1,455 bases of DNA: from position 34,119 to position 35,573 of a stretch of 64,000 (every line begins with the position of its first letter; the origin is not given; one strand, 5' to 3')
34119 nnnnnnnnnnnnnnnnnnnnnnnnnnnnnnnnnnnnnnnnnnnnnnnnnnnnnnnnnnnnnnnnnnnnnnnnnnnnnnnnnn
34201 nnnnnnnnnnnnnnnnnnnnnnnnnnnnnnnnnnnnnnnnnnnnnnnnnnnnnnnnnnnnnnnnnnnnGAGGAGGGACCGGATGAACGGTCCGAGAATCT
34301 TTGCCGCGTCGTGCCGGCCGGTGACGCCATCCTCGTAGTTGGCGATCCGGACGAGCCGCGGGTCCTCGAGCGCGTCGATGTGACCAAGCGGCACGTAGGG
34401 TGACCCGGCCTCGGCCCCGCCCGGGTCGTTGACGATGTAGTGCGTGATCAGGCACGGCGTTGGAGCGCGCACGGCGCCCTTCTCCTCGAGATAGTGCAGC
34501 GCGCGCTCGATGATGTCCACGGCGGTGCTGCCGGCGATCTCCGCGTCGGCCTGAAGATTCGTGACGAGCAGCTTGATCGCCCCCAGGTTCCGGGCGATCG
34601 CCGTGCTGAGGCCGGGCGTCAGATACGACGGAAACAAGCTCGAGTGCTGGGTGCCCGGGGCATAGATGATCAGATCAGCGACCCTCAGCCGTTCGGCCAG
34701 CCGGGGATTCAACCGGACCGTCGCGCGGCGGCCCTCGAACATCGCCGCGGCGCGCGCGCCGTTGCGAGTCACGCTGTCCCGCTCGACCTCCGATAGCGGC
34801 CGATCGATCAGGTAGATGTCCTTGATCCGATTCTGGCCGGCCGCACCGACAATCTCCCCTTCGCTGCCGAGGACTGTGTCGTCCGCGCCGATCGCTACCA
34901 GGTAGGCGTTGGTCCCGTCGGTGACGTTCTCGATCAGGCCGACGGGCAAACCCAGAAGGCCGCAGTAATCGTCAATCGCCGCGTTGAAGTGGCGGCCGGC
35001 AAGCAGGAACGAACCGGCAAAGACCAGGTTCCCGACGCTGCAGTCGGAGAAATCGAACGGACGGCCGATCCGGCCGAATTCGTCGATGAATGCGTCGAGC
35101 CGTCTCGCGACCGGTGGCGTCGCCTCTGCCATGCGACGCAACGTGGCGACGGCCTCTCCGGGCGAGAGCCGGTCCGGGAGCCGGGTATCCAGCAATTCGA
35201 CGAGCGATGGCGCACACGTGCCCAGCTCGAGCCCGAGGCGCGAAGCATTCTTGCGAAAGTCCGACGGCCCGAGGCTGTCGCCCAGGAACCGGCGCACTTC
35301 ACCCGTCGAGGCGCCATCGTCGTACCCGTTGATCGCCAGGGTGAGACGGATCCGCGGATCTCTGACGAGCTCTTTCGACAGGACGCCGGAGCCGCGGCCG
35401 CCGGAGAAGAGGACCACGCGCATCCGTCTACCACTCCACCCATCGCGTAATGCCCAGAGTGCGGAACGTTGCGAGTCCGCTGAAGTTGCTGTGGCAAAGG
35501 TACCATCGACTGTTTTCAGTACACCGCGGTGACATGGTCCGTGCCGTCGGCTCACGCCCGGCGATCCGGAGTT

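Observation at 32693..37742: Intact operon: radical SAM/SPASM, IPT/TIG lipoprotein, CofD/YvcK-like::GT2-like fusion, nucleotidyltransferase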

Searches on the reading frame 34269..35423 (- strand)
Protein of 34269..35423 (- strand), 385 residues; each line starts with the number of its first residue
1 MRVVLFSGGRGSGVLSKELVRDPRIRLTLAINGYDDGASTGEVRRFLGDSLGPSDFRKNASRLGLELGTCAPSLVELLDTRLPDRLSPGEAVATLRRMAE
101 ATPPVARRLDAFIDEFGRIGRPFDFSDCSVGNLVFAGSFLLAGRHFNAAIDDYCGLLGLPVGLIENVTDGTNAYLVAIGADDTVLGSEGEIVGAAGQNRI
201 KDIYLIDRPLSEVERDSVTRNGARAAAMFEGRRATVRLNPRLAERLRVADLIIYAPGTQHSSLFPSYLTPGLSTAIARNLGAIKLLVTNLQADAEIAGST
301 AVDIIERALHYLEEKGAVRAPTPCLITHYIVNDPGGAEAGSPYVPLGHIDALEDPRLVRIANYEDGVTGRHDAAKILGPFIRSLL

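Call 63: search_protein_representatives(protein=window:34269-35423:-)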
Query: 385 residues. Proteins with E-value up to 0.001 (for the whole library): 1432; up to 1e-10: 804; up to 1e-30: 306. The best 150 are listed.
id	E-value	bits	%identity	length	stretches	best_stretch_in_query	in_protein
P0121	7.7e-147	505.8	65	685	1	1-383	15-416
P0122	4.2e-143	493.5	64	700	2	89-385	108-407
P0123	7.6e-140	482.8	64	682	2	83-382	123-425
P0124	1.0e-138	479.1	64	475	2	104-385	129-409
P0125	2.3e-129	448.3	59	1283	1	1-383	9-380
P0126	1.8e-122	425.6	53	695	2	92-384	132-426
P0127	2.9e-118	411.8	65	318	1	2-316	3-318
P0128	4.0e-117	408.0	70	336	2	219-385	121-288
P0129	4.6e-116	404.5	56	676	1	2-385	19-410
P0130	9.7e-114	396.9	53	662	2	101-383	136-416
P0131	1.2e-112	393.3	54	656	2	107-385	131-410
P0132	1.6e-112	392.9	63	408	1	82-382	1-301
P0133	1.9e-109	382.7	59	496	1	2-341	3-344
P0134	4.3e-109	381.6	53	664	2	100-381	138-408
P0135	2.6e-108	379.0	52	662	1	1-385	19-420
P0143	5.5e-76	272.6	44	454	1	2-380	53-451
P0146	8.5e-71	255.6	59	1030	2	156-340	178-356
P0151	4.3e-64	233.5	41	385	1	5-350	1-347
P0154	1.6e-61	225.0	40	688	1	2-379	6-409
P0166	6.9e-58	213.1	37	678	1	2-346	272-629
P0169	6.9e-57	209.8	38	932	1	3-377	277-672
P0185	2.6e-53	198.0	37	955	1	3-383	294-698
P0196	1.7e-51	192.0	35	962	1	1-376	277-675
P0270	1.1e-43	166.3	33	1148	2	110-377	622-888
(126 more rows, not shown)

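Call 64: search_protein_families(library=pfam, proteins=[P0169, P0185, P0196, P0166, P0125, P0270, P0146, P0154, P0143, P0151], max_evalue=0.001)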
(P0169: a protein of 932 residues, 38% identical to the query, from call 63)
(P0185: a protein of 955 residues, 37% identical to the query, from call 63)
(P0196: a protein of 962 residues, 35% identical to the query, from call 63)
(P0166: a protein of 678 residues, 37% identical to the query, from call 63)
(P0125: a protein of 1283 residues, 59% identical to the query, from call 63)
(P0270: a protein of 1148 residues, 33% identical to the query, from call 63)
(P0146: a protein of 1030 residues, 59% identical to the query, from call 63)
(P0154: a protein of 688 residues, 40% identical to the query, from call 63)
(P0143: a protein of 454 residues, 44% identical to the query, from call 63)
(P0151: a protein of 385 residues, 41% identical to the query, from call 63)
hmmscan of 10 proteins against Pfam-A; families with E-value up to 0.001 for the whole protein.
P0169 (932 aa): 5 families
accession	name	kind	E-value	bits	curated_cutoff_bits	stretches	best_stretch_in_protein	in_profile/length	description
PF01933.23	CofD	-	3.3e-24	86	30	1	277-609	1-240/290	2-phospho-L-lactate transferase CofD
PF00535.33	Glycos_transf_2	-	7.9e-18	65.4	23.3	1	695-836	1-146/168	Glycosyl transferase family 2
PF12804.13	NTP_transf_3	-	5.2e-12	46.7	27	1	26-146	2-116/160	MobA-like NTP transferase domain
PF01128.25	IspD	-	1.5e-05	25.3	27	1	25-80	3-60/221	2-C-methyl-D-erythritol 4-phosphate cytidylyltransferase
PF00483.29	NTP_transferase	-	2.1e-05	24.6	21.2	1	25-151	2-135/245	Nucleotidyl transferase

P0185 (955 aa): 5 families
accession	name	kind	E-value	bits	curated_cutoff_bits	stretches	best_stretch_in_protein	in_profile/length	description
PF01933.23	CofD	-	5.1e-31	108.4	30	1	294-640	1-250/290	2-phospho-L-lactate transferase CofD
PF00535.33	Glycos_transf_2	-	1.4e-20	74.3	23.3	1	715-840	1-126/168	Glycosyl transferase family 2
PF12804.13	NTP_transf_3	-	6.3e-17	62.7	27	1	41-161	5-119/160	MobA-like NTP transferase domain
PF00483.29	NTP_transferase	-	1.8e-07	31.4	21.2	1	42-219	7-189/245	Nucleotidyl transferase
PF01128.25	IspD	-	1.9e-05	25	27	1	37-164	3-129/221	2-C-methyl-D-erythritol 4-phosphate cytidylyltransferase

P0196 (962 aa): 5 families
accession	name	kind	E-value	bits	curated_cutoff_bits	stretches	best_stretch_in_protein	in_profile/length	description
PF01933.23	CofD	-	3.3e-26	92.6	30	1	279-600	1-228/290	2-phospho-L-lactate transferase CofD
PF00535.33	Glycos_transf_2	-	8.7e-25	88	23.3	1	699-817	1-119/168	Glycosyl transferase family 2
PF12804.13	NTP_transf_3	-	3.5e-13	50.5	27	1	24-136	1-109/160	MobA-like NTP transferase domain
PF01128.25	IspD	-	6.8e-09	36.2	27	1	24-149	3-129/221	2-C-methyl-D-erythritol 4-phosphate cytidylyltransferase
PF13641.12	Glyco_tranf_2_3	-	1.8e-05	25.3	27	0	697-809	2-119/230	Glycosyltransferase like family 2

P0166 (678 aa): 4 families
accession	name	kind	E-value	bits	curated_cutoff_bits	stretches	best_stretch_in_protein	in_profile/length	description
PF01933.23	CofD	-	2.1e-26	93.2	30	1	273-592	1-237/290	2-phospho-L-lactate transferase CofD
PF12804.13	NTP_transf_3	-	7.4e-13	49.4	27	1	25-154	1-123/160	MobA-like NTP transferase domain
PF00483.29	NTP_transferase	-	5.4e-08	33.1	21.2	1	25-145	2-128/245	Nucleotidyl transferase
PF01128.25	IspD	-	3.9e-06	27.2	27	1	25-85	3-65/221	2-C-methyl-D-erythritol 4-phosphate cytidylyltransferase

P0125 (1283 aa): 1 family
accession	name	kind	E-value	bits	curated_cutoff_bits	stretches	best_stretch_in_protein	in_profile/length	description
PF01933.23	CofD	-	4.3e-20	72.5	30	1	11-331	1-252/290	2-phospho-L-lactate transferase CofD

P0270 (1148 aa): 10 families
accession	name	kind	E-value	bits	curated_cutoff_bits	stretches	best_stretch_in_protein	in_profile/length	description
PF13419.12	HAD_2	-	5.1e-39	134.7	23.8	1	11-190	1-178/178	Haloacid dehalogenase-like hydrolase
PF00702.32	Hydrolase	-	7.9e-35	121.4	26.4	1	9-183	2-190/191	haloacid dehalogenase-like hydrolase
PF01933.23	CofD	-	1.3e-34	120.2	30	1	496-873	1-273/290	2-phospho-L-lactate transferase CofD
PF00535.33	Glycos_transf_2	-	2.8e-33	115.6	23.3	1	911-1033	1-123/168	Glycosyl transferase family 2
PF12804.13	NTP_transf_3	-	2.4e-16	60.7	27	1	248-359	1-106/160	MobA-like NTP transferase domain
PF00483.29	NTP_transferase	-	2.4e-11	44.1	21.2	1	248-383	2-142/245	Nucleotidyl transferase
PF10111.15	Glyco_tranf_2_2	-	1.3e-07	31.9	27.3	1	912-1011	2-104/276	Glycosyltransferase like family 2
PF13641.12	Glyco_tranf_2_3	-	1.4e-07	32.2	27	1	910-1013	3-111/230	Glycosyltransferase like family 2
PF01128.25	IspD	-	5.2e-06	26.8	27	1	248-308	3-65/221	2-C-methyl-D-erythritol 4-phosphate cytidylyltransferase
PF13242.12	Hydrolase_like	-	0.00011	22.5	22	1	146-209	3-72/75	HAD-hyrolase-like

P0146 (1030 aa): 1 family
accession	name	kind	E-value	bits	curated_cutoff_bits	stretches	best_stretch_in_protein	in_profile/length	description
PF01933.23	CofD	-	3.3e-12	46.6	30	1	250-352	158-251/290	2-phospho-L-lactate transferase CofD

P0154 (688 aa): 2 families
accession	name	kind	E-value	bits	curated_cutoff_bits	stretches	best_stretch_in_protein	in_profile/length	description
PF01933.23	CofD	-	4.4e-23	82.3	30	1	7-339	1-236/290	2-phospho-L-lactate transferase CofD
PF00535.33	Glycos_transf_2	-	6.6e-19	68.9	23.3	1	430-587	1-162/168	Glycosyl transferase family 2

P0143 (454 aa): 1 family
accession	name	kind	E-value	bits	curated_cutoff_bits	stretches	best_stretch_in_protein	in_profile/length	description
PF01933.23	CofD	-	2.6e-23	83.1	30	1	54-405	1-252/290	2-phospho-L-lactate transferase CofD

P0151 (385 aa): 1 family
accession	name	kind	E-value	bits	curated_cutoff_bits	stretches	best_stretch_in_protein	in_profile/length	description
PF01933.23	CofD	-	7.9e-29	101.2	30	1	2-331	4-251/290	2-phospho-L-lactate transferase CofD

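Call 67: find_related_loci(query=A3, collection=genome_contigs, flank=8000)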
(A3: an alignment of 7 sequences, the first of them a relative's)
Query A3 (688 aa) in genome_contigs; peptide patterns used: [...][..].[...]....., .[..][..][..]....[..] (x = any residue, [..] = any of these).
398 stretches matched a pattern; 281 encode a relative of the query (tblastn E <= 1e-3); the best 80 are kept; 80 distinct loci.
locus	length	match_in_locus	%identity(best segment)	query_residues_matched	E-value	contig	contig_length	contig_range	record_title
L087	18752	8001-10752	100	1-688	0e+0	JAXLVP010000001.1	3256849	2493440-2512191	MAG: Bdellovibrionota bacterium isolate STL-BDEC1 C1.36.fa-1, whole genome shotgun sequence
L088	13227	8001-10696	52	4-666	0e+0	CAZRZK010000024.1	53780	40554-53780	MAG TPA_asm: uncultured Pseudobdellovibrionaceae bacterium isolate SRP342105_co2_9 genome assembly, contig: NODE_541_len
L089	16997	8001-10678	51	4-667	0e+0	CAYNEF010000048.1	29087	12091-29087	MAG TPA_asm: uncultured Pseudobdellovibrionaceae bacterium isolate SRP278252_co1_294 genome assembly, contig: NODE_2550_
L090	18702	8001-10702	49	3-673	0e+0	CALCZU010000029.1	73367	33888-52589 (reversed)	MAG TPA_asm: uncultured Bdellovibrionales bacterium isolate SRR6231156_bin.99_CONCOCT_v1.1_MAG genome assembly, contig:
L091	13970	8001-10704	48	2-688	0e+0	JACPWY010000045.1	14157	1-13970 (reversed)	MAG: Deltaproteobacteria bacterium isolate NC_groundwater_823_Pr1_B-0.1um_55_34 Montesol18_Bp1_scaffold_1147226, whole g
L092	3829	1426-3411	46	2-667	0e+0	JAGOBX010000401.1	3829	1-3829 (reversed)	Candidatus Dependentiae bacterium isolate Go_SlDig_bin_425 Go_SlDig_87167_length_3829_cov_5.637223, whole genome shotgun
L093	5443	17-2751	48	2-666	0e+0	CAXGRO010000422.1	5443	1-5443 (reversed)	MAG TPA_asm: uncultured bacterium isolate ERR594323_concoct_206 genome assembly, contig: ERZ8580415.27124, whole genome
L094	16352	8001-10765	46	5-676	0e+0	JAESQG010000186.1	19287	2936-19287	MAG: Pseudomonadales bacterium isolate NORP220 48683, whole genome shotgun sequence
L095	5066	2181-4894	48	3-668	0e+0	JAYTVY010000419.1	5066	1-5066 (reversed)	MAG: Bryobacterales bacterium isolate GFS_5747 GFS_5747_418, whole genome shotgun sequence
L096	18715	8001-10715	47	3-665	0e+0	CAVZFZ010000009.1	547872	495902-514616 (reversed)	MAG: Bryobacterales bacterium isolate MFD05521.bin.2.108 genome assembly, contig: contig_48696, whole genome shotgun seq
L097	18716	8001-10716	46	5-667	0e+0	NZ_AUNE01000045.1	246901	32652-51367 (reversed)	Bacteriovorax sp. BSW11_IV contig00045, whole genome shotgun sequence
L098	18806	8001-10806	48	2-677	0e+0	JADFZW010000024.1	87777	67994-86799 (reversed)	MAG: Oligoflexia bacterium isolate nKLKbin12 nKLK_bin12_NODE_24_length_87777_cov_32.675904, whole genome shotgun sequenc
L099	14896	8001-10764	46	2-685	0e+0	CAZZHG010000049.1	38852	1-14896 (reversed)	MAG TPA_asm: uncultured Pseudobdellovibrionaceae bacterium isolate SRP150892_co2_490 genome assembly, contig: NODE_1219_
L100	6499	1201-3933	46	4-666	0e+0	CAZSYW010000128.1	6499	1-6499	MAG TPA_asm: uncultured Rhodospirillaceae bacterium isolate SRP077602_co4_31 genome assembly, contig: NODE_23605_length_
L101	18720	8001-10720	47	3-666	0e+0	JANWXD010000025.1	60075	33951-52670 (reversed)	MAG: Bryobacteraceae bacterium isolate SKYG38 NODE_25_length_60075_cov_6.553252, whole genome shotgun sequence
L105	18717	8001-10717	46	3-667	0e+0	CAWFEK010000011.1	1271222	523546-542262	MAG: Bryobacterales bacterium isolate MFD04463.bin.1.193 genome assembly, contig: contig_4465, whole genome shotgun sequ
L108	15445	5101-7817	43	1-667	0e+0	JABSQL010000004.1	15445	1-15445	MAG: Candidatus Margulisiibacteriota bacterium isolate DT_59 DT-Margulisbacteria-1_scaffold_4, whole genome shotgun sequ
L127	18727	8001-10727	45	3-666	5e-180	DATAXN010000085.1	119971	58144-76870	MAG TPA_asm: Bryobacteraceae bacterium isolate SMAG_U5654 k141_1766332, whole genome shotgun sequence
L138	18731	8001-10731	45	2-667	2e-175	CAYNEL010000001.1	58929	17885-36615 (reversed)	MAG TPA_asm: uncultured Bdellovibrionales bacterium isolate SRP173033_co3_22 genome assembly, contig: NODE_462_length_58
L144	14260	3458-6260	44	1-674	6e-174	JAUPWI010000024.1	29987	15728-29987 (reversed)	MAG: Patescibacteria group bacterium isolate erpe_2018_sw_45hr_WHONDRS-SW48-000100_B_bin.13 scaffold_405013, whole genom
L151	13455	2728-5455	43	4-669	2e-171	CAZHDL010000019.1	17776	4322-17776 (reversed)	MAG TPA_asm: uncultured Bdellovibrionales bacterium isolate SRP219642_co10_72 genome assembly, contig: NODE_2992_length_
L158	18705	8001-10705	49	3-667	0e+0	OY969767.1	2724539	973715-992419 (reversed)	MAG: uncultured Elusimicrobia bacterium isolate MFD00032.bin.c.1 genome assembly, chromosome: 1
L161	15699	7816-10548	42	1-669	2e-165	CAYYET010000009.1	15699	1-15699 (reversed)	MAG TPA_asm: uncultured Bdellovibrionales bacterium isolate SRP135725_co1_601 genome assembly, contig: NODE_4938_length_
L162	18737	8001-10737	43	2-666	4e-165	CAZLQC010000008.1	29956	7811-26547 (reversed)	MAG TPA_asm: uncultured Bdellovibrionales bacterium isolate SRP286056_co1_457 genome assembly, contig: NODE_1723_length_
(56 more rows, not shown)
